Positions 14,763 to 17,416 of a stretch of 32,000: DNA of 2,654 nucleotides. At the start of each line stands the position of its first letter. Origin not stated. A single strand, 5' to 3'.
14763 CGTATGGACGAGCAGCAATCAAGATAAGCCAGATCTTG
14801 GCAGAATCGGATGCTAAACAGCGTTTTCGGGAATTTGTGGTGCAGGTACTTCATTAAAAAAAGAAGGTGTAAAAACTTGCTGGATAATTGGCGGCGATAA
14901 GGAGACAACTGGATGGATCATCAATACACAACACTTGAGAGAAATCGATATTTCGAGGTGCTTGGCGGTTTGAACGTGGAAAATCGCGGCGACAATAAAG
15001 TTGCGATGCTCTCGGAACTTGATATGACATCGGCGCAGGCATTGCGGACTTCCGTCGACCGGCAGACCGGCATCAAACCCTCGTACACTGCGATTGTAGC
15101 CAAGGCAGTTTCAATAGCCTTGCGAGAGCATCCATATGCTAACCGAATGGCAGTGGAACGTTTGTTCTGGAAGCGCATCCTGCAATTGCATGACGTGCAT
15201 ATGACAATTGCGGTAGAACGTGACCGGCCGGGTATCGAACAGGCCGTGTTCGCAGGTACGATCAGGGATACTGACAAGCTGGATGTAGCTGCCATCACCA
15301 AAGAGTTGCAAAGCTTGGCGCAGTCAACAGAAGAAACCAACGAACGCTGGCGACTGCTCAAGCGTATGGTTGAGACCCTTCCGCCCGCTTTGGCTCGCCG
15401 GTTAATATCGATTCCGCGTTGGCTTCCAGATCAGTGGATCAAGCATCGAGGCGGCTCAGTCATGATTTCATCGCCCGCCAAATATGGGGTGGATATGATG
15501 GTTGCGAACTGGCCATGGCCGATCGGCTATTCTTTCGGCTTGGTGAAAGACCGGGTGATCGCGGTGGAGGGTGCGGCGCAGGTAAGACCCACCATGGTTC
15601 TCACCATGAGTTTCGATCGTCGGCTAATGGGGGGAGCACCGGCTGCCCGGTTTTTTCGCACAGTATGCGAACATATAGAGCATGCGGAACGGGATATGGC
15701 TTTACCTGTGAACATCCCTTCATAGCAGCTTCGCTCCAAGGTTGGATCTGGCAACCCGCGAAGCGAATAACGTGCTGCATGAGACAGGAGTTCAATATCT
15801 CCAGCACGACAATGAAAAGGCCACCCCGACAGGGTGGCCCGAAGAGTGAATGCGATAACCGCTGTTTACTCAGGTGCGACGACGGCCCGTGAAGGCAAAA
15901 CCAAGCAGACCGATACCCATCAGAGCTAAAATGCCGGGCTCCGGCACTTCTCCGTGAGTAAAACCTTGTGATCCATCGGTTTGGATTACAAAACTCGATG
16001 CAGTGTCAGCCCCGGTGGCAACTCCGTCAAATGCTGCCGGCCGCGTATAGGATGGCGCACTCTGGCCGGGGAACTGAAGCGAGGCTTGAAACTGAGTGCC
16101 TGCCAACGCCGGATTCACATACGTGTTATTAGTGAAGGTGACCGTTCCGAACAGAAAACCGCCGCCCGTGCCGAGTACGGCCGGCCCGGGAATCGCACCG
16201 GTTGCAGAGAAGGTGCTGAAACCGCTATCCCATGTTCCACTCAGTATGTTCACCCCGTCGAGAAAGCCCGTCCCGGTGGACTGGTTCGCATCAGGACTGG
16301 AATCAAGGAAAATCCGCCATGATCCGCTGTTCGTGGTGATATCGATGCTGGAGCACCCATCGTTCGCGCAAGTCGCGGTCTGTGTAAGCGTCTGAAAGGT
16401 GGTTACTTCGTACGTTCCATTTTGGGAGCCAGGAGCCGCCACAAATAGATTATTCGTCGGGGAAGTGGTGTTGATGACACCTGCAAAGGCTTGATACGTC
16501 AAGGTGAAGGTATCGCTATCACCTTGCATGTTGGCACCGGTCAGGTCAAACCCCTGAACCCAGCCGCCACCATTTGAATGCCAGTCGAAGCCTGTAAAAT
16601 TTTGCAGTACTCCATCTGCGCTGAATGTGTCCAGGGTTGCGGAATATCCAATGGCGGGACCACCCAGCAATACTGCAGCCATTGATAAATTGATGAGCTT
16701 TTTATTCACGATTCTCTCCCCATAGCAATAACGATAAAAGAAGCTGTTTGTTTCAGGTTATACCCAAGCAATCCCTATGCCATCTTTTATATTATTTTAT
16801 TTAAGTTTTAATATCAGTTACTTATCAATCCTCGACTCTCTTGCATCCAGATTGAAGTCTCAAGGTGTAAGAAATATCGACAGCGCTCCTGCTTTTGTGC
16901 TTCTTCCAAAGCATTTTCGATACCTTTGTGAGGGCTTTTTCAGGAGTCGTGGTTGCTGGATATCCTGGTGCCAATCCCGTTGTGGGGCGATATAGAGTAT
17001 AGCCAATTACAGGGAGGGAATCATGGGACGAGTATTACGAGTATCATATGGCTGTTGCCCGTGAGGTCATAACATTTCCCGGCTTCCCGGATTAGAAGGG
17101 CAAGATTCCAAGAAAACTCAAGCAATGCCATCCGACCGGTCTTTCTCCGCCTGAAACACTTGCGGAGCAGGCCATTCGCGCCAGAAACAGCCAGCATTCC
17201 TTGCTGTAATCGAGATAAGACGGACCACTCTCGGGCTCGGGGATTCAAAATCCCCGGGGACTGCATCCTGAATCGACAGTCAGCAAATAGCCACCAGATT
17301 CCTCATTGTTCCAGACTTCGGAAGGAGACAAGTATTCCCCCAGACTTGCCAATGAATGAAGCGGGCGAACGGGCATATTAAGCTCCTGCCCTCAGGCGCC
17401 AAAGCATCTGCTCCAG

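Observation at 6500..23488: A ~17 kb PEP-CTERM-linked island with the parts to make, tailor and export an acyl-amino-acid-type lipid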

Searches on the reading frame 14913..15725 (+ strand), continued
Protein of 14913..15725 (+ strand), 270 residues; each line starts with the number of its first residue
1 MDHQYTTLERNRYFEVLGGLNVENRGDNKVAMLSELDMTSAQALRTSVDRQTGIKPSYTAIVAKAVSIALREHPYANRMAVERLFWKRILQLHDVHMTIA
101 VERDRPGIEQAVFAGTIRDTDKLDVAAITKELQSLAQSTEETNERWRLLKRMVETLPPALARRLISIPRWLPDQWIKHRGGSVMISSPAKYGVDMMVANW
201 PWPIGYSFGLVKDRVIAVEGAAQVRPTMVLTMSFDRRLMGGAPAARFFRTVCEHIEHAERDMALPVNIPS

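Call 38: find_encoding_contigs(protein=P0240, flank=10000, max_places=1)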
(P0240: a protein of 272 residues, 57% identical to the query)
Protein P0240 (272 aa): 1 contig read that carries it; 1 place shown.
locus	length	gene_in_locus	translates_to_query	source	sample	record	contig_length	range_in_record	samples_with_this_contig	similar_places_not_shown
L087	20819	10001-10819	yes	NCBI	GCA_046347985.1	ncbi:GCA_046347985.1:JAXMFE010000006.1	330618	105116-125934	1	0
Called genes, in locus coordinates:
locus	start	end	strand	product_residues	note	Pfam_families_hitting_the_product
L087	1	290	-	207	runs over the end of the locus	PF02798:GST_N, PF13417:GST_N_3, PF13409:GST_N_2, PF00043:GST_C, PF13410:GST_C_2 (weak)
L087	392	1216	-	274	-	PF17131:TP_0789-like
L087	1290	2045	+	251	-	PF00005:ABC_tran, PF02463:SMC_N (faint), PF13304:AAA_21 (faint)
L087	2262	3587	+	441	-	PF06980:DUF1302 (faint)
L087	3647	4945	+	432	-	PF12704:MacB_PCD, PF02687:FtsX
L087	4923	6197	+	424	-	PF12704:MacB_PCD, PF02687:FtsX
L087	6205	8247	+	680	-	PF00899:ThiF, PF00881:Nitroreductase (faint)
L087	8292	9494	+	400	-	PF04101:Glyco_tran_28_C (weak), PF06722:EryCIII-like_C, PF00201:UDPGT (weak)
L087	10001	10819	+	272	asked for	PF00198:2-oxoacid_dh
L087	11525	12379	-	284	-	-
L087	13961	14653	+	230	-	-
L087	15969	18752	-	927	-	PF13428:TPR_14 (faint), PF07719:TPR_2 (faint), PF12895:ANAPC3 (faint), PF13371:TPR_9 (faint), PF14559:TPR_19 (weak), PF23914:TPR_CcmH_CycH (weak), PF13432:TPR_16 (weak), PF14559:TPR_19 (weak), +13 more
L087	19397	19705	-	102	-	PF00462:Glutaredoxin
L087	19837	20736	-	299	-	PF17827:PrmC_N (weak), PF03602:Cons_hypoth95 (weak), PF05175:MTS, PF06325:PrmA, PF10294:Methyltransf_16 (weak), PF13649:Methyltransf_25, PF13847:Methyltransf_31, PF08242:Methyltransf_12, +1 more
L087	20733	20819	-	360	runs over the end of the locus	PF03462:PCRF, PF00472:RF-1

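Call 52: search_protein_families(library=ncbifam, proteins=[L085:11000-11869:-], max_evalue=0.000001)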
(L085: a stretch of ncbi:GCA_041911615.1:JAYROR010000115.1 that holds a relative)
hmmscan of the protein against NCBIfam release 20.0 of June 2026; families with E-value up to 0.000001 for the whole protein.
L085:11000-11869:- (289 aa): 3 families
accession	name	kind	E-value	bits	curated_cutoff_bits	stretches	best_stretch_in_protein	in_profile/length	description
NF033554.9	floc_PepA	equivalog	3.7e-35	122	80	1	7-288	4-260/261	flocculation-associated PEP-CTERM protein PepA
NF038125.1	PEP_CTERM_THxN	subfamily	5.2e-07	29.5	85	0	251-288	210-246/246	THxN family PEP-CTERM protein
NF041538.1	PEP_EDSA_1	subfamily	6.1e-07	29.4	100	1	257-288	277-307/307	EDSAP-1 family PEP-CTERM protein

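Call 58: search_protein_families(library=pfam, proteins=[L087:13961-14653:+, L087:11525-12379:-], max_evalue=0.001)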
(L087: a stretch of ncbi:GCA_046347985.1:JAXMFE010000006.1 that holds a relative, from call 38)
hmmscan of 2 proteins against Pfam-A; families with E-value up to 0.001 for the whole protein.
L087:13961-14653:+ (230 aa): 0 families

L087:11525-12379:- (284 aa): 0 families

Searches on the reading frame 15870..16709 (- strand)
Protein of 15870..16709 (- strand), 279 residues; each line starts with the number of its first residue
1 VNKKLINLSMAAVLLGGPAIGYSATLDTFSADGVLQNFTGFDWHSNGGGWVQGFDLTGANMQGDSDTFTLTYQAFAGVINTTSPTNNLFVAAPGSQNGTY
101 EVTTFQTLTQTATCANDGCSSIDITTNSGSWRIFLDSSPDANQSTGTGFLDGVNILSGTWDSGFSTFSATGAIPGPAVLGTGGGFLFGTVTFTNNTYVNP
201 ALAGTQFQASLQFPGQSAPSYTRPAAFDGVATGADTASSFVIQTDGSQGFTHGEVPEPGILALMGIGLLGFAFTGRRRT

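Call 3: search_protein_families(library=pfam, proteins=[window:15870-16709:-], max_evalue=0.01)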
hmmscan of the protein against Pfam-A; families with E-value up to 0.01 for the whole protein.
window:15870-16709:- (279 aa): 1 family
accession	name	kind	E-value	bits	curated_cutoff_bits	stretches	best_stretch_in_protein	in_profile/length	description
PF07589.16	PEP-CTERM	-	1.4e-06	28.6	20.7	1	255-277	2-24/24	PEP-CTERM motif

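Call 4: search_protein_families(library=ncbifam, proteins=[window:15870-16709:-], max_evalue=0.01)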
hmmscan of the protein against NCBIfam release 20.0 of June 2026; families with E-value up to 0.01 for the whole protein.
window:15870-16709:- (279 aa): 8 families
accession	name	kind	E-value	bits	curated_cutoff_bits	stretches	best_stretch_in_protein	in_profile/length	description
NF033554.9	floc_PepA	equivalog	1.4e-48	166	80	1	3-279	1-261/261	flocculation-associated PEP-CTERM protein PepA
NF041538.1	PEP_EDSA_1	subfamily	9.9e-08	32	100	1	240-278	270-307/307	EDSAP-1 family PEP-CTERM protein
NF038129.1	PEP_NF038129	equivalog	2.3e-05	24.4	65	1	182-278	97-194/194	NF038129 family PEP-CTERM protein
TIGR02595.1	PEP_CTERM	domain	4.7e-05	23.9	16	1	255-278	1-23/24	PEP-CTERM sorting domain-containing protein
NF038125.1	PEP_CTERM_THxN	subfamily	5.2e-05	22.9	85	1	252-278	219-246/246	THxN family PEP-CTERM protein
NF041927.1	Xrt_dep_XDP1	equivalog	0.00035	20.6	125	1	249-278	213-242/242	exosortase-dependent surface protein XDP1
NF038118.1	PEP_CTERM_CCXG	equivalog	0.00073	19.3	90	0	251-278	172-199/199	CCXG family PEP-CTERM protein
NF038124.1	PEP_CTERM_TLD_A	exception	0.0021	17.7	100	1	219-278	175-234/235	PEP_CTERM-anchored TLD domain-containing protein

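Call 51: search_protein_families(library=ncbifam, alignment_id=A2, max_evalue=0.001)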
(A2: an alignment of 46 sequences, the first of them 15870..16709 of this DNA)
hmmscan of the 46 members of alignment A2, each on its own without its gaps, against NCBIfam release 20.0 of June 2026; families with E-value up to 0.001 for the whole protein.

A. member 1, window:15870-16709:- (279 aa): 7 families
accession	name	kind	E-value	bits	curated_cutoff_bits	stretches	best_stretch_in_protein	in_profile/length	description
NF033554.9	floc_PepA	equivalog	1.4e-48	166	80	1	3-279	1-261/261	flocculation-associated PEP-CTERM protein PepA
NF041538.1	PEP_EDSA_1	subfamily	9.9e-08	32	100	1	240-278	270-307/307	EDSAP-1 family PEP-CTERM protein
NF038129.1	PEP_NF038129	equivalog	2.3e-05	24.4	65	1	182-278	97-194/194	NF038129 family PEP-CTERM protein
TIGR02595.1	PEP_CTERM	domain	4.7e-05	23.9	16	1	255-278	1-23/24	PEP-CTERM sorting domain-containing protein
NF038125.1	PEP_CTERM_THxN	subfamily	5.2e-05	22.9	85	0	252-278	219-246/246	THxN family PEP-CTERM protein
NF041927.1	Xrt_dep_XDP1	equivalog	0.00035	20.6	125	1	249-278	213-242/242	exosortase-dependent surface protein XDP1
NF038118.1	PEP_CTERM_CCXG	equivalog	0.00073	19.3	90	0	251-278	172-199/199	CCXG family PEP-CTERM protein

B. families by the number of members that match (of 46 scanned): 14 families
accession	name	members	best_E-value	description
NF038125.1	PEP_CTERM_THxN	46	2e-10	THxN family PEP-CTERM protein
NF041538.1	PEP_EDSA_1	41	6.9e-77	EDSAP-1 family PEP-CTERM protein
NF033554.9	floc_PepA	41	6.7e-60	flocculation-associated PEP-CTERM protein PepA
TIGR02595.1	PEP_CTERM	41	8.8e-07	PEP-CTERM sorting domain-containing protein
NF038129.1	PEP_NF038129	33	2e-07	NF038129 family PEP-CTERM protein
NF041927.1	Xrt_dep_XDP1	29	6.9e-07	exosortase-dependent surface protein XDP1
NF038118.1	PEP_CTERM_CCXG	24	2.8e-06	CCXG family PEP-CTERM protein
NF038120.1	PEP_CTERM_QFxxD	24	1.2e-05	NF038120 family PEP-CTERM protein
NF038124.1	PEP_CTERM_TLD_A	16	1.1e-06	PEP_CTERM-anchored TLD domain-containing protein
NF038126.1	PEP_CTERM_FxDxF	10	2e-05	FxDxF family PEP-CTERM protein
NF033947.0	PEP-cistern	7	1.4e-05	cistern family PEP-CTERM protein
NF038119.1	PEP_CTERM_MHFG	1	0.00052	MHFG family PEP-CTERM protein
NF035944.1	PEPxxWA-CTERM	1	0.00064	PEPxxWA-CTERM sorting domain-containing protein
TIGR03370.1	VPLPA-CTERM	1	0.00065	VPLPA-CTERM sorting domain-containing protein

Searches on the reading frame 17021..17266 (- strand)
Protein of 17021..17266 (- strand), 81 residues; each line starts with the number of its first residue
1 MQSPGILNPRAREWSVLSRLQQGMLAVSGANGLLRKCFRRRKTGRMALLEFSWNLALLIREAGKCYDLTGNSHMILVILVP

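Call 5: search_protein_families(library=ncbifam, proteins=[window:17021-17266:-], max_evalue=0.01)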
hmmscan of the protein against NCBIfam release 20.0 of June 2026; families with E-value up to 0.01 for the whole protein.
window:17021-17266:- (81 aa): 0 families

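Call 6: search_protein_families(library=pfam, proteins=[window:17021-17266:-], max_evalue=0.01)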
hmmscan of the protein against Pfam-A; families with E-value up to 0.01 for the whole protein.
window:17021-17266:- (81 aa): 0 families

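Call 98: search_protein_families(library=pfam, proteins=[window:17021-17266:-], max_evalue=0.01)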
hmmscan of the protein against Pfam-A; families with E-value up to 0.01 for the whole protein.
window:17021-17266:- (81 aa): 0 families
